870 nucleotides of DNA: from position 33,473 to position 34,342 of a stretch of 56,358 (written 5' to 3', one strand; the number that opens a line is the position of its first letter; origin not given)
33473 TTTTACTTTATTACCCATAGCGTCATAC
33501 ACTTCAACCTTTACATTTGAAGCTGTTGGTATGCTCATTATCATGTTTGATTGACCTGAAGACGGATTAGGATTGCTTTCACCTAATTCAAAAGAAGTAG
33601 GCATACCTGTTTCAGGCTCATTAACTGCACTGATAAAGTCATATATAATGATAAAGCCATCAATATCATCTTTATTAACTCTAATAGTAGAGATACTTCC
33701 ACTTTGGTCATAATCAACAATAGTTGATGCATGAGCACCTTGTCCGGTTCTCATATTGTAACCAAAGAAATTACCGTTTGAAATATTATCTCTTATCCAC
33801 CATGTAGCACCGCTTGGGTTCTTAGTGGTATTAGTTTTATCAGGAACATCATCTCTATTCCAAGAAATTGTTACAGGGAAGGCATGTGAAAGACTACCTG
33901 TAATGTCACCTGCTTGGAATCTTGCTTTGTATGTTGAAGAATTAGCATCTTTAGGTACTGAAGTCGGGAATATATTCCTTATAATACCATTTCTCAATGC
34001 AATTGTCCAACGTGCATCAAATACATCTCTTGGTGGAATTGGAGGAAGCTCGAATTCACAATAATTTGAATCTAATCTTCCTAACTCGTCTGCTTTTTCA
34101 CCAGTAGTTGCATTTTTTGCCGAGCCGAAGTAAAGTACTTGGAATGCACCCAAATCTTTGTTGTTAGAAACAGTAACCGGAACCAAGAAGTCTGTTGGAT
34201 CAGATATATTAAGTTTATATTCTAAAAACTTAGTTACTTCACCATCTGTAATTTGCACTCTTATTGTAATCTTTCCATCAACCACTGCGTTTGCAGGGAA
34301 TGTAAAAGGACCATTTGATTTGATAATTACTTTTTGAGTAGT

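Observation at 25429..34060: Unannotated ELPPxPP..FDAR[FW] module shared in four copies by three proteins of the cluster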

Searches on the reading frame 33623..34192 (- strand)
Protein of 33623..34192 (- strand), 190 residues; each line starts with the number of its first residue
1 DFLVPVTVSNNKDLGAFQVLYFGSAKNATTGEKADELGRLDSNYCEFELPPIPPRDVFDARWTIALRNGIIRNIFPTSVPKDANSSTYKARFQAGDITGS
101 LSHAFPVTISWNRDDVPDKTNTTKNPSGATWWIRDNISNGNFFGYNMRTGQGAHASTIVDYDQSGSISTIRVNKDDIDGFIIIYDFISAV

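Call 43: predict_structure(alignment_id=A4)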
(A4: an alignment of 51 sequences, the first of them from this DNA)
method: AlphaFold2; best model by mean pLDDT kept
length: 190 residues; sequences in the alignment: 51
mean_pLDDT: 81.3   pTM: 0.81
mean pLDDT of the five models: 81.3, 80.5, 79.4, 77.0, 75.9
residues with pLDDT >= 90: 73; 70-90: 74; 50-70: 36; < 50: 7
segments of 3 or more residues with pLDDT < 50: 122-126
pLDDT, mean of each block of 10 residues (from residue 1): 93 84 88 60 93 93 89 85 82 82 84 84 57 89 87 62 76 81 76
secondary structure, 60 per line:
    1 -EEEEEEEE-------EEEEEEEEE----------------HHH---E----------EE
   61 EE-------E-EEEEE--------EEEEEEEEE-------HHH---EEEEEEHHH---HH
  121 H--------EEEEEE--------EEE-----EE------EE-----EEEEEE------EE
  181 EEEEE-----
elements in order: E2-9 E17-25 E59-62 E72-76 E85-93 E107-112 E130-135 E144-146 E167-172 E179-185

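Call 45: fold_search(model_id=the predicted structure, library=pdb)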
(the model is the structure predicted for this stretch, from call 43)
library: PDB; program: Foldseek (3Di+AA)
matches with E <= 10: 619; with E <= 0.001: 0
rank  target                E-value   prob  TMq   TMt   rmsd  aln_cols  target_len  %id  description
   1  2f68                  1.8e-01  0.33  0.24  0.17   9.2       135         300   12  Crystal structure of collagen adhesin (CNA) from S. aureus (released 2006-12-12)
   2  3wnl_A                2.2e-01  0.16  0.20  0.08   9.0       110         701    7  D308A mutant of Bacillus circulans T-3040 cycloisomaltooligosaccharide glucanotransferase complexed with isomaltohexao (released 2014-02-05)
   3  3vmo_A                2.5e-01  0.21  0.21  0.08   9.1       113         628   10  Crystal structure of dextranase from Streptococcus mutans in complex with isomaltotriose (released 2012-02-15)
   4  6zta_A                2.5e-01  0.04  0.11  0.06  17.8       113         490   10  X-ray structure of mutated arabinofuranosidase (released 2021-02-10)
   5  3wno_A                2.6e-01  0.16  0.19  0.08   8.7       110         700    8  D308A mutant of Bacillus circulans T-3040 cycloisomaltooligosaccharide glucanotransferase complexed with cycloisomalto (released 2014-02-05)
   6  3vmn                  2.6e-01  0.15  0.19  0.08   9.4       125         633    8  Crystal structure of dextranase from Streptococcus mutans (released 2012-02-15)
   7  1ktb_A                2.8e-01  0.07  0.13  0.08  13.9       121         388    7  The Structure of alpha-N-Acetylgalactosaminidase (released 2002-03-15)
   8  4igb_B                3.1e-01  0.07  0.14  0.08  17.0       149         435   13  Crystal structure of the N-terminal domain of the Streptococcus gordonii adhesin Sgo0707 (released 2013-06-05)
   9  5axh_B                3.3e-01  0.15  0.19  0.08   9.6       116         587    7  Crystal structure of thermophilic dextranase from Thermoanaerobacter pseudethanolicus, D312G mutant in complex with is (released 2015-11-11)
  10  8bg8_H                3.4e-01  0.14  0.18  0.24  13.8       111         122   12  SARS-CoV-2 S protein in complex with pT1696 Fab (released 2023-11-08)
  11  5axh_A                3.4e-01  0.14  0.19  0.08   9.1       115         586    7  Crystal structure of thermophilic dextranase from Thermoanaerobacter pseudethanolicus, D312G mutant in complex with is (released 2015-11-11)
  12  6zt9_C                3.4e-01  0.04  0.11  0.06  17.4       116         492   10  X-ray structure of mutated arabinofuranosidase (released 2021-02-10)
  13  3wnn_A                3.6e-01  0.12  0.17  0.07   9.3       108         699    8  D308A mutant of Bacillus circulans T-3040 cycloisomaltooligosaccharide glucanotransferase complexed with isomaltooctao (released 2014-02-05)
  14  4mbo                  3.8e-01  0.08  0.18  0.13  10.3       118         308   11  1.65 Angstrom Crystal Structure of Serine-rich Repeat Adhesion Glycoprotein (Srr1) from Streptococcus agalactiae (released 2013-11-06)
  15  2oyk_B                3.8e-01  0.06  0.16  0.09  14.6       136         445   15  Endo-glycoceramidase II from Rhodococcus sp.: cellobiose-like isofagomine complex (released 2007-03-06)
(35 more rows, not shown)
